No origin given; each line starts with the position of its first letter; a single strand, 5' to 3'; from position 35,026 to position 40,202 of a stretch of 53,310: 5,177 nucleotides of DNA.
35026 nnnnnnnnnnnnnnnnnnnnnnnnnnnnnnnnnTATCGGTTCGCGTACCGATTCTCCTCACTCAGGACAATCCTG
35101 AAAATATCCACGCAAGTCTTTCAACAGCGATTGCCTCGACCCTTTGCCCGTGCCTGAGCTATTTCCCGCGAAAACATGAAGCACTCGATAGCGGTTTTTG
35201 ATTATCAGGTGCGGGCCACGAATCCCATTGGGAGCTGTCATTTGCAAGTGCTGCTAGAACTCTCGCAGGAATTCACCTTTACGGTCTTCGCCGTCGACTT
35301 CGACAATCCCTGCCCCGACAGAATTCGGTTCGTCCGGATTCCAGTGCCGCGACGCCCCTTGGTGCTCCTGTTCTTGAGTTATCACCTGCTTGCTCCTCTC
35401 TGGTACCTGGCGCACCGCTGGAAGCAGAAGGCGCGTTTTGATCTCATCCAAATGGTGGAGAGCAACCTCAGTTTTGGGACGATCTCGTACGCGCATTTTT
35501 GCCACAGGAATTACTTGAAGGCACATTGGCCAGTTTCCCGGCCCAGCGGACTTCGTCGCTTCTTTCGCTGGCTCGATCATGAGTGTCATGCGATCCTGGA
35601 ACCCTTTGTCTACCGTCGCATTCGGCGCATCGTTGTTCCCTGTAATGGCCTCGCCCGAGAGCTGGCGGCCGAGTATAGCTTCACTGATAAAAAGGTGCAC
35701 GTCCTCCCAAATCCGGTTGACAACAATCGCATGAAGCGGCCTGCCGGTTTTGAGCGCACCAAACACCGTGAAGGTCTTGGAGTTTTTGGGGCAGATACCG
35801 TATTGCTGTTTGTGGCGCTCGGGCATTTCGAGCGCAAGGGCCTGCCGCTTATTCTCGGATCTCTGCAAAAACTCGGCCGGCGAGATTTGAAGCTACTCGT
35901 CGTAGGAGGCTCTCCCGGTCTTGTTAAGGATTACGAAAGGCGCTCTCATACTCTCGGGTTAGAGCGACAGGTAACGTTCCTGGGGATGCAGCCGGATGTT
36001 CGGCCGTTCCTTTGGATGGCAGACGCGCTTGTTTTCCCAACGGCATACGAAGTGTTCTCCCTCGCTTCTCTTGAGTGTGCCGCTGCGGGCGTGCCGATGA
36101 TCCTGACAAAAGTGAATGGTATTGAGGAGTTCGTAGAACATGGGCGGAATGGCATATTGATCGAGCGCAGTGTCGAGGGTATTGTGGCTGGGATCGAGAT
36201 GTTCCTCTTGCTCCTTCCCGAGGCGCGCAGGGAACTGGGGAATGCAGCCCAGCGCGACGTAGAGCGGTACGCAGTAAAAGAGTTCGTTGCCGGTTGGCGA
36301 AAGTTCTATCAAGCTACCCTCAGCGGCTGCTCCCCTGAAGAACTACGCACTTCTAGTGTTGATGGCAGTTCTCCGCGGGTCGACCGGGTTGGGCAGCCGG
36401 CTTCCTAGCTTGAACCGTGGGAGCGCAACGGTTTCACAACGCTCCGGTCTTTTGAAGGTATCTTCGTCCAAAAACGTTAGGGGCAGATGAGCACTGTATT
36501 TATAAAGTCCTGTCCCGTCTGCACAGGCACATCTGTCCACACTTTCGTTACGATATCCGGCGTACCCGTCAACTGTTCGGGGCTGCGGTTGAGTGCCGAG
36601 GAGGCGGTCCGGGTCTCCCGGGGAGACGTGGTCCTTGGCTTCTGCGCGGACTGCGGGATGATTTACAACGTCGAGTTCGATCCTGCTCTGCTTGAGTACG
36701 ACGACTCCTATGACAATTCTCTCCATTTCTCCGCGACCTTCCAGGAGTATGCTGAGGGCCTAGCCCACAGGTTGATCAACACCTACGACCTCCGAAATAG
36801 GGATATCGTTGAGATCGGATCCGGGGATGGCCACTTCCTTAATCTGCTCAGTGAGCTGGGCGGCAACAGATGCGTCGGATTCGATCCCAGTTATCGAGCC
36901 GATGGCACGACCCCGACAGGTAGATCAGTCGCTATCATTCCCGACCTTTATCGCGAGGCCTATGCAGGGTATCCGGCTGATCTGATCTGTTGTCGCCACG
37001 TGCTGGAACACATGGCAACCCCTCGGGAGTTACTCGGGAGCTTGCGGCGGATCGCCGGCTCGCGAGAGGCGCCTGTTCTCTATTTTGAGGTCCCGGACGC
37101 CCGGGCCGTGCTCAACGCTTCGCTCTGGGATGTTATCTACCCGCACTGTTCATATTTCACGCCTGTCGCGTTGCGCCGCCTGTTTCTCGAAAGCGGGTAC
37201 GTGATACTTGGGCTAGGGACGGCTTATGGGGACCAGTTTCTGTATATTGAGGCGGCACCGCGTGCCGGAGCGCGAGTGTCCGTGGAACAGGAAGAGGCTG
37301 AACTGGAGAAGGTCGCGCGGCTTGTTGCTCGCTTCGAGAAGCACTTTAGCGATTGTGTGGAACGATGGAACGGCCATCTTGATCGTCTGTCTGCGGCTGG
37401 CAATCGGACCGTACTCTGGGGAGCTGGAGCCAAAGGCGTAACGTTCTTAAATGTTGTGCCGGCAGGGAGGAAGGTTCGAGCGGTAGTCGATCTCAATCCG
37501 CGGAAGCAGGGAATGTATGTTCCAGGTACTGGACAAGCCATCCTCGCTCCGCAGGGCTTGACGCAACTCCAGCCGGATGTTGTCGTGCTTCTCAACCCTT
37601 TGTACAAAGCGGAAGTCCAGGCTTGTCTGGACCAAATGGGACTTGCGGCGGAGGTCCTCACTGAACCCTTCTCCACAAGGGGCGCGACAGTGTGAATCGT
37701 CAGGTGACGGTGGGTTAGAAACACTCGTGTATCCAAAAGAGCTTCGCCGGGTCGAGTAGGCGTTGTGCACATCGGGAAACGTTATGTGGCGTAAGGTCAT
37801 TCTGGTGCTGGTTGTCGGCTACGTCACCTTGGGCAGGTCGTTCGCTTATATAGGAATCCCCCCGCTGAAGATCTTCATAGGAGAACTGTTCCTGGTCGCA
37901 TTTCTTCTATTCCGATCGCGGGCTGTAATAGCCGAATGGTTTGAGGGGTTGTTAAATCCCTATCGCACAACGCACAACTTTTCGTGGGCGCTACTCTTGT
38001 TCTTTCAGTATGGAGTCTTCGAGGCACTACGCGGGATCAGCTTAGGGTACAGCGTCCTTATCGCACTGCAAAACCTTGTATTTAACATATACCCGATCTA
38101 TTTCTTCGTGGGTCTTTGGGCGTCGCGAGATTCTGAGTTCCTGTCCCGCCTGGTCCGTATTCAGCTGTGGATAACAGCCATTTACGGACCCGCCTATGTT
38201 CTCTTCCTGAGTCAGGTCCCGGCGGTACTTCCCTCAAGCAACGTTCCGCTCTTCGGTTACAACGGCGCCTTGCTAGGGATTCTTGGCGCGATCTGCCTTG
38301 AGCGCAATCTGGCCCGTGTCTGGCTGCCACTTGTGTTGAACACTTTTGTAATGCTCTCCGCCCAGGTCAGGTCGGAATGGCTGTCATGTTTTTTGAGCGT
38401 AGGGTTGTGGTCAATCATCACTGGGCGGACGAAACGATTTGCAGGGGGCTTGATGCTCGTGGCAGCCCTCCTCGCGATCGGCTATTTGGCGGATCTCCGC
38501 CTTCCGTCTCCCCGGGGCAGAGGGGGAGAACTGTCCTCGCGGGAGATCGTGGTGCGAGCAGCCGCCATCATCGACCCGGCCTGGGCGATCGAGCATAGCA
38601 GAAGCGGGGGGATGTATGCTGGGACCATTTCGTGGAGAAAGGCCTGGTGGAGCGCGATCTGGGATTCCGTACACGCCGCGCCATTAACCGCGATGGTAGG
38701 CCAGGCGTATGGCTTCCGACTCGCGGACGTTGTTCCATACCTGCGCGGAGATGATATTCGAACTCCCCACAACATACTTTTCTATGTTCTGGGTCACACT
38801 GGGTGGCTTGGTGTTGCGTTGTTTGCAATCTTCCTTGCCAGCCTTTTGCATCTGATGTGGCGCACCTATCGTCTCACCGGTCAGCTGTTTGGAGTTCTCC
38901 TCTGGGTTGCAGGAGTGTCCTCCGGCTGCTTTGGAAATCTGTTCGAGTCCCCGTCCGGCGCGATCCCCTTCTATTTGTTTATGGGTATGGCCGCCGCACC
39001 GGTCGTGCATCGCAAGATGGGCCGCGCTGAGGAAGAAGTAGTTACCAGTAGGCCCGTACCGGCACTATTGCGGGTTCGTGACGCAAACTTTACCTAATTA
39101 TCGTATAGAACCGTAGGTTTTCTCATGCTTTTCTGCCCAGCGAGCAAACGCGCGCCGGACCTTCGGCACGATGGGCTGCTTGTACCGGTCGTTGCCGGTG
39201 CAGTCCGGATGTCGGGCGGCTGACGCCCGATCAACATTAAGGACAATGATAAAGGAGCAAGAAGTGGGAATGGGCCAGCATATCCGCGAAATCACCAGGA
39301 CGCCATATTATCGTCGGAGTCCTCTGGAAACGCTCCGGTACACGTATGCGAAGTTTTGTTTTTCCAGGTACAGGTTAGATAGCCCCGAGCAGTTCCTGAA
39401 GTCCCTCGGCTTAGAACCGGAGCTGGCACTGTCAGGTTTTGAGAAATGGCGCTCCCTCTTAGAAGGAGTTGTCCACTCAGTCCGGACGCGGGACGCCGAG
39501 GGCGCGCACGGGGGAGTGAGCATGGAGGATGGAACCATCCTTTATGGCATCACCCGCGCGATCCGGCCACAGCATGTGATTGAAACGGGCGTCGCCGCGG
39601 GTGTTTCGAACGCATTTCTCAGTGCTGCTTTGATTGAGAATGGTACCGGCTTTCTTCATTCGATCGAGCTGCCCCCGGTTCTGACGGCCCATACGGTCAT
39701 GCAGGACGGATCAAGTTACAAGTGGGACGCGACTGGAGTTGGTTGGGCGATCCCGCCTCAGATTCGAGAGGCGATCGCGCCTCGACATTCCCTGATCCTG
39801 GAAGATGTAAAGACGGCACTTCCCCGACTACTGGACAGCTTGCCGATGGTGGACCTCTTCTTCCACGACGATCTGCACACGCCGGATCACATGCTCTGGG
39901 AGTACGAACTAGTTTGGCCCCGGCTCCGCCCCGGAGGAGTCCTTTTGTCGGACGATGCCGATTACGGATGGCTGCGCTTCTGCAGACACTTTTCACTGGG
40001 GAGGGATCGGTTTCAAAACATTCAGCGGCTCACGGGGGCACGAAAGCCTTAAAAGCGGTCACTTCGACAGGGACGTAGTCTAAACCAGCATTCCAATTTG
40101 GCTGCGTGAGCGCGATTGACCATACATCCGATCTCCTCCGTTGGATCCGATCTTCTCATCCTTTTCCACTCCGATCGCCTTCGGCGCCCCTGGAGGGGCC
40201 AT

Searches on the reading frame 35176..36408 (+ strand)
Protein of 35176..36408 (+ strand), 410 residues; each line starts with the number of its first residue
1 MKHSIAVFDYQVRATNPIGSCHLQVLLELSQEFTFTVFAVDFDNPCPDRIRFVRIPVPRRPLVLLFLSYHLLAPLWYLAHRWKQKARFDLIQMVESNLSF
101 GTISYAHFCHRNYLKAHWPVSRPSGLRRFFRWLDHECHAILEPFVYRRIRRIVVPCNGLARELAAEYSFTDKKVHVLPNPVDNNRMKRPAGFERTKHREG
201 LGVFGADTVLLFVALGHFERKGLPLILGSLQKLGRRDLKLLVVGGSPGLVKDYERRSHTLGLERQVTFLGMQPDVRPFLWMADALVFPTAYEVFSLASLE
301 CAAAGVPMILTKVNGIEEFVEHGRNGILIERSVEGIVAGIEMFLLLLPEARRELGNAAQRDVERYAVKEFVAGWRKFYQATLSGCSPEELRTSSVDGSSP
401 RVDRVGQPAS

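Call 39: search_protein_families(library=pfam, proteins=[window:35176-36408:+], max_evalue=0.0001)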
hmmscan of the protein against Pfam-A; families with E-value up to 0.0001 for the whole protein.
window:35176-36408:+ (410 aa): 6 families
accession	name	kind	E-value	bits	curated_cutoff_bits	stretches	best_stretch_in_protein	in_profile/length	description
PF13692.12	Glyco_trans_1_4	-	5.8e-25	88.7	27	1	210-341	4-137/142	Glycosyl transferases group 1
PF00534.26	Glycos_transf_1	-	1.9e-24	86.6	26.4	1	195-360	3-171/172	Glycosyl transferases group 1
PF13439.12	Glyco_transf_4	-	3.4e-12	47.2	28.5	1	32-184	18-169/170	Glycosyltransferase Family 4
PF13579.12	Glyco_trans_4_4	-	5.8e-08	33.7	29.7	1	35-179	21-157/158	Glycosyl transferase 4-like domain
PF20706.3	GT4-conflict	-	4.5e-06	26.3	26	1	207-330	198-330/385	Family 4 Glycosyltransferase in conflict systems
PF13524.12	Glyco_trans_1_2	-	4.1e-05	24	25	1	298-364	67-131/144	Glycosyl transferase-like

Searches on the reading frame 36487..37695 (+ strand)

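Call 39: search_protein_families(library=pfam, proteins=[window:36487-37695:+], max_evalue=0.0001)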
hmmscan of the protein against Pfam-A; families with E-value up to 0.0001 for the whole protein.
window:36487-37695:+ (402 aa): 4 families
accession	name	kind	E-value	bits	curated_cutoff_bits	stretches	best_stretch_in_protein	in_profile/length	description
PF13489.12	Methyltransf_23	-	2.3e-19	70.2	27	1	91-240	7-161/164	Methyltransferase domain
PF08484.17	Methyltransf_14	-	2.2e-17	63.7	23.5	1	266-382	29-146/160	C-methyltransferase C-terminal domain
PF08242.18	Methyltransf_12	-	2.9e-06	28.4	30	1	108-189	1-91/98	Methyltransferase domain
PF08241.18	Methyltransf_11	-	1.1e-05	26.4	21.2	1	108-189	1-86/95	Methyltransferase domain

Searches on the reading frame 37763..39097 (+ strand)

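Call 39: search_protein_families(library=pfam, proteins=[window:37763-39097:+], max_evalue=0.0001)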
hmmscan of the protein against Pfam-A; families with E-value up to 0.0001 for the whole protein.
window:37763-39097:+ (444 aa): 1 family
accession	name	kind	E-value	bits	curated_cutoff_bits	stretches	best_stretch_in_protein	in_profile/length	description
PF04932.20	Wzy_C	-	7.9e-10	39.1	31.7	1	190-355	3-149/149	O-Antigen ligase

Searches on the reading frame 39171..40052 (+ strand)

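Call 39: search_protein_families(library=pfam, proteins=[window:39171-40052:+], max_evalue=0.0001)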
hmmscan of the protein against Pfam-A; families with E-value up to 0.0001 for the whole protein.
window:39171-40052:+ (293 aa): 1 family
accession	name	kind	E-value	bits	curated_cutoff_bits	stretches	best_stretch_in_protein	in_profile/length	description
PF13578.12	Methyltransf_24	-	1.9e-16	61.3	26.3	1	137-262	1-104/105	Methyltransferase domain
